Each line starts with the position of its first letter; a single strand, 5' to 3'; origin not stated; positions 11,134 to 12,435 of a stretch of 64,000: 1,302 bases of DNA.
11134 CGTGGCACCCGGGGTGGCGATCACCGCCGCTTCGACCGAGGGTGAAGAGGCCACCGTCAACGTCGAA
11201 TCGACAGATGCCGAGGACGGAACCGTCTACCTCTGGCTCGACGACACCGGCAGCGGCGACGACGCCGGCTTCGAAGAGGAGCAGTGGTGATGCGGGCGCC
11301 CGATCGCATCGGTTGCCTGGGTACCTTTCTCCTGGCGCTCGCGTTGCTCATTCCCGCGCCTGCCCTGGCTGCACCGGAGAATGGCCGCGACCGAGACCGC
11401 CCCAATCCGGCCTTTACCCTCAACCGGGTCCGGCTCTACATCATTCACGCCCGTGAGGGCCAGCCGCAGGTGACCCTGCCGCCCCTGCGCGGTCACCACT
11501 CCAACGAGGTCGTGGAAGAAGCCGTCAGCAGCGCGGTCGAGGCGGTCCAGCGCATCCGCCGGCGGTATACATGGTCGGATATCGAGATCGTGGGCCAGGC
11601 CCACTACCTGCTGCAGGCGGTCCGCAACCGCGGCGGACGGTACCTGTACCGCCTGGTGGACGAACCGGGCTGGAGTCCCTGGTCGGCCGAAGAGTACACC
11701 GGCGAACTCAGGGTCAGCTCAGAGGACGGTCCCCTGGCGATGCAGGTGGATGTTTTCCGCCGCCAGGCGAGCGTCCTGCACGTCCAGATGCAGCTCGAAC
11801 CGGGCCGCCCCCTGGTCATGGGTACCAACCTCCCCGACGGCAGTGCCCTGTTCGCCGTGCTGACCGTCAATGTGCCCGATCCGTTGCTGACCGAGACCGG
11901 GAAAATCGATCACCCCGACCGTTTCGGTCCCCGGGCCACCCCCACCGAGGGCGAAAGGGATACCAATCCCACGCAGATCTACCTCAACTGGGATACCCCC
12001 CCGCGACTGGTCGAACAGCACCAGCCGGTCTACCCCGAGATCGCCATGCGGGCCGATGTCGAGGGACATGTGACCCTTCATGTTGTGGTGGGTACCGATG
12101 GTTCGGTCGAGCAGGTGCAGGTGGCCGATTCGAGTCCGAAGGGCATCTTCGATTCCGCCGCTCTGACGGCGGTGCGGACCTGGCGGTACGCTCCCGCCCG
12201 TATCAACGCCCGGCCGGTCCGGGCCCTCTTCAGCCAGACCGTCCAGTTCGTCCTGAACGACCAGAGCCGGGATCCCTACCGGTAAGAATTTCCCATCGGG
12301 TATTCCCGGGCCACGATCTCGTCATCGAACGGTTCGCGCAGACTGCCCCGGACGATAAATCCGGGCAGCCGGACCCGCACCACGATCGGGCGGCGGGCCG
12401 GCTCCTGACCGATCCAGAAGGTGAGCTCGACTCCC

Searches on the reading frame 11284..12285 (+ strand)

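Call 83: search_protein_families(library=pfam, proteins=[window:11284-12285:+], max_evalue=0.00001)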
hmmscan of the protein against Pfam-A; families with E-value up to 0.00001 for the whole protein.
window:11284-12285:+ (333 aa): 1 family
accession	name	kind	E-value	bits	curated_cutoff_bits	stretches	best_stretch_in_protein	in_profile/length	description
PF03544.19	TonB_C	-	1.4e-22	80.4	24.6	1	247-324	2-79/79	Gram-negative bacterial TonB protein C-terminal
